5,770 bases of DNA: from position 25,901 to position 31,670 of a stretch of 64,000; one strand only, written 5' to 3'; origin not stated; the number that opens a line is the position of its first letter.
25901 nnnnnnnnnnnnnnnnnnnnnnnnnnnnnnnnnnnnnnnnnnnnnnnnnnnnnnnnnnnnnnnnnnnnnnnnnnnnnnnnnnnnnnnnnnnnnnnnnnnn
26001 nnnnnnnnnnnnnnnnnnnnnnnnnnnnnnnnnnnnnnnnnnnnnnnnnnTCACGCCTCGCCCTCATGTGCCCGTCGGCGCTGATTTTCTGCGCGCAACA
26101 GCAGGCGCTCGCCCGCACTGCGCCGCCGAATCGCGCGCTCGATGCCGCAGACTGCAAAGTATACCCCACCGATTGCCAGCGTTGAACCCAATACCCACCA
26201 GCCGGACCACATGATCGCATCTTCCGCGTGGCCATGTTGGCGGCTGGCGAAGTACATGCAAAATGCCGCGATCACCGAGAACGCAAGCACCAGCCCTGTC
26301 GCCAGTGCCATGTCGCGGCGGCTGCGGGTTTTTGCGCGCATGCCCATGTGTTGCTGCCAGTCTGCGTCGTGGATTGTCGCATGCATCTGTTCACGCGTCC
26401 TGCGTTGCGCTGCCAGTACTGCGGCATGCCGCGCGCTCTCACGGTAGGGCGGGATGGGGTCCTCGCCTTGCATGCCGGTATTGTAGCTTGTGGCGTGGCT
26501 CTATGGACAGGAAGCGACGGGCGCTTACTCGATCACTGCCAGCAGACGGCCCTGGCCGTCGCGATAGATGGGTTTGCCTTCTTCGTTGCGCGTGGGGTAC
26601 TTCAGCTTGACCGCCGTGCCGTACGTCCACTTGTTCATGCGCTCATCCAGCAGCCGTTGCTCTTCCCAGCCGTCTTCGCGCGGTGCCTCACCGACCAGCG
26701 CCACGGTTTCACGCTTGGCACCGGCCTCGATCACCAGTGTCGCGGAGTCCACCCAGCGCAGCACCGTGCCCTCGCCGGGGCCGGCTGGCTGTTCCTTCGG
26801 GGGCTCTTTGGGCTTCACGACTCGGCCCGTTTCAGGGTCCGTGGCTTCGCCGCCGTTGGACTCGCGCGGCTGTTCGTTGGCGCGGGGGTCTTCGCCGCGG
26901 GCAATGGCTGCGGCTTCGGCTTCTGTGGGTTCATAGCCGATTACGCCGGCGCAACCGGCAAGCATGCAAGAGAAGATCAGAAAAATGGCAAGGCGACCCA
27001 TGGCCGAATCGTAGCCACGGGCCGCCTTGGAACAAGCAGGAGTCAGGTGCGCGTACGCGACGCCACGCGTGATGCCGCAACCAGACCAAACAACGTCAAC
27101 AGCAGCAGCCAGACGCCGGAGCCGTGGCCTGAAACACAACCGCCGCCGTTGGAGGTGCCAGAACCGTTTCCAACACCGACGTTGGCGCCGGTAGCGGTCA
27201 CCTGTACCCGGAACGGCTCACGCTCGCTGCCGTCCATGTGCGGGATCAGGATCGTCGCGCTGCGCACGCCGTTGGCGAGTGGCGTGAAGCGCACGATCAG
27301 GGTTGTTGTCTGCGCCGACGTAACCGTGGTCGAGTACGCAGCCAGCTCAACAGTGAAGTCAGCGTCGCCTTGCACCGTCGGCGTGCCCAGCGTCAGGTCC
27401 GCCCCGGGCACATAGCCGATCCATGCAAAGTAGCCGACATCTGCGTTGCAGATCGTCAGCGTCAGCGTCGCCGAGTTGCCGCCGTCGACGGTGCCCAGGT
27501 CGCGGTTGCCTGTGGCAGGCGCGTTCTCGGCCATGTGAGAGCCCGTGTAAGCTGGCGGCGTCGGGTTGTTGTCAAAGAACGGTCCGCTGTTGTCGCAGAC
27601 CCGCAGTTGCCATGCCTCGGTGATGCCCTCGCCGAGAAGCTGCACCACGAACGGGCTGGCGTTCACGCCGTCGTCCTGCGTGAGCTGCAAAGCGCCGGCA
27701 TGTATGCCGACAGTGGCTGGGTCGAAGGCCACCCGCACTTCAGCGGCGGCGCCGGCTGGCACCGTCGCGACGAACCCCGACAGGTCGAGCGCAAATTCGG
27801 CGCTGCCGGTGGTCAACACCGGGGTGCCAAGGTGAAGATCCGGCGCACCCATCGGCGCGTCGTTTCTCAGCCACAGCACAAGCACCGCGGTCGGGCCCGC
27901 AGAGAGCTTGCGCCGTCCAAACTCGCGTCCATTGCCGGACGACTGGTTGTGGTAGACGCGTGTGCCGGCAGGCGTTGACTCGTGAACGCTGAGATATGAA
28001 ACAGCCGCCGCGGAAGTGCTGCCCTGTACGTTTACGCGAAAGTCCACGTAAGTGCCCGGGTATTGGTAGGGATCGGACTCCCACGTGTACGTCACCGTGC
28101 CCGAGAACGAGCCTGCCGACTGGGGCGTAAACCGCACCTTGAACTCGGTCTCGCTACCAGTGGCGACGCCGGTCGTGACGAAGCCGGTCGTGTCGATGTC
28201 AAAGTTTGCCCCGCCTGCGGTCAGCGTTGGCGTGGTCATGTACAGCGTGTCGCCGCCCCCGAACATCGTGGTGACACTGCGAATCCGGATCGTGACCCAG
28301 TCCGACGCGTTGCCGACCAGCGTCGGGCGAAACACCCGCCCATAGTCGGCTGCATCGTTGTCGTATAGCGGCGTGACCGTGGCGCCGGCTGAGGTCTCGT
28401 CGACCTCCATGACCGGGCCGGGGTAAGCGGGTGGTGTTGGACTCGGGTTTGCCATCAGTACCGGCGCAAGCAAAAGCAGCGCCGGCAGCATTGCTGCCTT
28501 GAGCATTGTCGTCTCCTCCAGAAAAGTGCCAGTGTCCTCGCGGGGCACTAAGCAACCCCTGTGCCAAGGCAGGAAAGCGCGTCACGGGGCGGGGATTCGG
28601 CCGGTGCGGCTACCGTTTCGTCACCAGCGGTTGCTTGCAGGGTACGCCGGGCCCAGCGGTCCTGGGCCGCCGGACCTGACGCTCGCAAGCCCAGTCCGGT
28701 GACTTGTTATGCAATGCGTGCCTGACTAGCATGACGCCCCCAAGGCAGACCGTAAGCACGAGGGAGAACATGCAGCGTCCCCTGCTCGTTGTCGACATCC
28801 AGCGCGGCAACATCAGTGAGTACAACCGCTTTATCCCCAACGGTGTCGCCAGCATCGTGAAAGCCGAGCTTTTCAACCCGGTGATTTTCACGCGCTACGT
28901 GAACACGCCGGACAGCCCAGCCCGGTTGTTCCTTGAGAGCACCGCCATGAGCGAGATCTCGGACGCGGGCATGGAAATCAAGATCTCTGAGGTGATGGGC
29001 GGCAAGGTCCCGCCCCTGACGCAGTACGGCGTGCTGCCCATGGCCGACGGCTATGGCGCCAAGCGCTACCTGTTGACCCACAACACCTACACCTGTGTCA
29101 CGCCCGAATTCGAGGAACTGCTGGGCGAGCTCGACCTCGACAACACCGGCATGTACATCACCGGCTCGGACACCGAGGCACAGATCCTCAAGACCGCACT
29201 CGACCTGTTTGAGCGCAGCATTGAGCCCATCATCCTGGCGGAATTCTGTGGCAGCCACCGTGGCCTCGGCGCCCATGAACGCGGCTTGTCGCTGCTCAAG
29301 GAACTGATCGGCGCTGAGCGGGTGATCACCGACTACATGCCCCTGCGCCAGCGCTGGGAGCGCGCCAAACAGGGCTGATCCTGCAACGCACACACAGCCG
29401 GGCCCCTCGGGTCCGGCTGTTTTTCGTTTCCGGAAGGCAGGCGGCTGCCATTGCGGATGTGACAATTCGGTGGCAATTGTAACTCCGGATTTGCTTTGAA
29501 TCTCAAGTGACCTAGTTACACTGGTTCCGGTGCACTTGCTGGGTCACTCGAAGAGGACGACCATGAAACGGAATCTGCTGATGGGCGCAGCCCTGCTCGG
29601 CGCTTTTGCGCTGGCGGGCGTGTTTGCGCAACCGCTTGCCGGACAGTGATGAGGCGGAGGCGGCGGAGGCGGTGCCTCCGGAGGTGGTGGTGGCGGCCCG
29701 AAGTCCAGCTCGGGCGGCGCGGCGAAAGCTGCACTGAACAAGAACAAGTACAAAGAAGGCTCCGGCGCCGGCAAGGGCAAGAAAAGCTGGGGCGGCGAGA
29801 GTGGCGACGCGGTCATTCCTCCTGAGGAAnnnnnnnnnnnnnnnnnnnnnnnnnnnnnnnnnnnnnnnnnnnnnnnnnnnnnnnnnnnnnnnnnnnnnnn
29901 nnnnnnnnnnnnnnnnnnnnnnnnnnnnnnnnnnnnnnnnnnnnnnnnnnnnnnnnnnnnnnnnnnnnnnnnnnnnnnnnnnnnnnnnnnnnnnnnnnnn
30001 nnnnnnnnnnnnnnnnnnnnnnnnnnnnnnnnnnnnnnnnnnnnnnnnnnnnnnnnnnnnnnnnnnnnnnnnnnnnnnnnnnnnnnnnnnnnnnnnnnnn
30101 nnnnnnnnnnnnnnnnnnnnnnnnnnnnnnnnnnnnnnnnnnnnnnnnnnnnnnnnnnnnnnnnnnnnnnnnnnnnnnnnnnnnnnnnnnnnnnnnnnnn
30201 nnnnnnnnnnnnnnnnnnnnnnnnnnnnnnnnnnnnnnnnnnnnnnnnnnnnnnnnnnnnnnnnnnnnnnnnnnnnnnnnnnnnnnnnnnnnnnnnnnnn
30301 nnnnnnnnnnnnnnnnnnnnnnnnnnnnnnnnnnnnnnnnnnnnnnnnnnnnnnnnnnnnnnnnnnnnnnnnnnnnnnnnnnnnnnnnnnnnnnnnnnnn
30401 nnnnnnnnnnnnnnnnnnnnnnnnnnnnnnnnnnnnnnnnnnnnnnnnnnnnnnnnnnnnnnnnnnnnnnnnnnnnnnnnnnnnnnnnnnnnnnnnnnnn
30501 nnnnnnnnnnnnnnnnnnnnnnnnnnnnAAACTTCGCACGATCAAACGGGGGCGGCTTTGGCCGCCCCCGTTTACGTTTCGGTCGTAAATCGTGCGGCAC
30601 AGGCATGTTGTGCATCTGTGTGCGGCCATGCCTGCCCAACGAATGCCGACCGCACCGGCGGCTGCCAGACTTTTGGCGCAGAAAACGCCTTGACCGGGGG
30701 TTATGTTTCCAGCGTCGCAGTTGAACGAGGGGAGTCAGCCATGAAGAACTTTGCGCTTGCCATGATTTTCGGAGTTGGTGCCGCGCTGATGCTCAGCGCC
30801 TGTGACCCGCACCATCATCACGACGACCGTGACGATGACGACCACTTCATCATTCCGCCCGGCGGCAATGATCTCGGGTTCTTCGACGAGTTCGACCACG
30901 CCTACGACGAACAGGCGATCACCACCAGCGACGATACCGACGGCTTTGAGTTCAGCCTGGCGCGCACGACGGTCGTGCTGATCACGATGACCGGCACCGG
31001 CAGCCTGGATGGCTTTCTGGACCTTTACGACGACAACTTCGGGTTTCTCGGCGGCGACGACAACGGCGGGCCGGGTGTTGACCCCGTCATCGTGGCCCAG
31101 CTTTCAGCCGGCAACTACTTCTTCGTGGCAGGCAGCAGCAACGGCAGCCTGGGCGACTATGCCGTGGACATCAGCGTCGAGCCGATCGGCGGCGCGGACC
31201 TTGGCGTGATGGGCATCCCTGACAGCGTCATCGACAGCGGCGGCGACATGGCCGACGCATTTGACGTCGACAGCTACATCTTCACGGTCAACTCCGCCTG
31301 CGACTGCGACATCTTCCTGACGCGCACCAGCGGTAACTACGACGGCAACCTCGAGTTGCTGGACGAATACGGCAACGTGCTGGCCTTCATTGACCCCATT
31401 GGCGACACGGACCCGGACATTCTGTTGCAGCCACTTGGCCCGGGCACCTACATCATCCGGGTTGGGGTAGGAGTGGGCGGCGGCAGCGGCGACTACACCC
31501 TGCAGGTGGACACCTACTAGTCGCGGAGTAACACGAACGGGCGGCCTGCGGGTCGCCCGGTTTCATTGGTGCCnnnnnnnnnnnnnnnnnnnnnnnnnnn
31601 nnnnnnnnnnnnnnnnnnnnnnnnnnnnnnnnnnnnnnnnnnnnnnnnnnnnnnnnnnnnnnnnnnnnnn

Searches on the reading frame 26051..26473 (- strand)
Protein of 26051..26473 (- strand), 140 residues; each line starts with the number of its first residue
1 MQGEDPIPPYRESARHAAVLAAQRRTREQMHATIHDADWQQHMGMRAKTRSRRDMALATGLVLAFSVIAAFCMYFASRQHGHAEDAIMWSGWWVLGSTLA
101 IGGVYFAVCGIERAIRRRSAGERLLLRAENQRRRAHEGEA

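Call 33: search_protein_families(library=pfam, proteins=[window:26051-26473:-], max_evalue=0.001)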
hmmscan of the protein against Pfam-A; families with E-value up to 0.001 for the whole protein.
window:26051-26473:- (140 aa): 1 family
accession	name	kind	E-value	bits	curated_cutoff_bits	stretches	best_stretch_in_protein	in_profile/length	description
PF15811.11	SVIP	-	1.6e-06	28.6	27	1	12-58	18-64/66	Small VCP/p97-interacting protein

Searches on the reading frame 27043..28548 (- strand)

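Call 20: search_protein_families(library=pfam, proteins=[window:27043-28548:-], max_evalue=0.001)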
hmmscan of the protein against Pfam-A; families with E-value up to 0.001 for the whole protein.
window:27043-28548:- (501 aa): 4 families
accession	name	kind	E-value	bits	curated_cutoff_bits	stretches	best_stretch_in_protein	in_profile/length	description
PF15780.11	ASH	-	1.6e-07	31.8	27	0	391-436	46-89/98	Abnormal spindle-like microcephaly-assoc'd, ASPM-SPD-2-Hydin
PF22073.2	Cep192_D4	-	2.9e-07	31.1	35.5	0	262-308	65-111/112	Cep192 domain 4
PF22544.2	HYDIN_VesB_CFA65-like_Ig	-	4.3e-07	30.5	25.5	0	233-293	30-88/100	HYDIN/CFA65/VesB-like, Ig-like domain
PF24507.1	Ig_CFAP65_4th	-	0.00014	22.6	27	0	262-308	33-76/76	CFAP65, fourth Ig-like domain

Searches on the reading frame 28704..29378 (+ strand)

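Call 33: search_protein_families(library=pfam, proteins=[window:28704-29378:+], max_evalue=0.001)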
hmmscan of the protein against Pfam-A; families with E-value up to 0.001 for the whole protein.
window:28704-29378:+ (224 aa): 1 family
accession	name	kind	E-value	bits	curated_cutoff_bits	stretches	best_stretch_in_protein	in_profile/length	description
PF00857.26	Isochorismatase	-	6e-08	33.4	27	1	27-199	3-164/175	Isochorismatase domain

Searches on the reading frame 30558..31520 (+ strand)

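Call 33: search_protein_families(library=pfam, proteins=[window:30558-31520:+], max_evalue=0.001)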
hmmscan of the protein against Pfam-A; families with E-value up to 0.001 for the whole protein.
window:30558-31520:+ (320 aa): 1 family
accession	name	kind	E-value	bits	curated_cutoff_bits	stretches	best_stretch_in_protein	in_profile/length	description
PF04151.21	PPC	-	1e-06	29.9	25.9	0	236-302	1-68/70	Bacterial pre-peptidase C-terminal domain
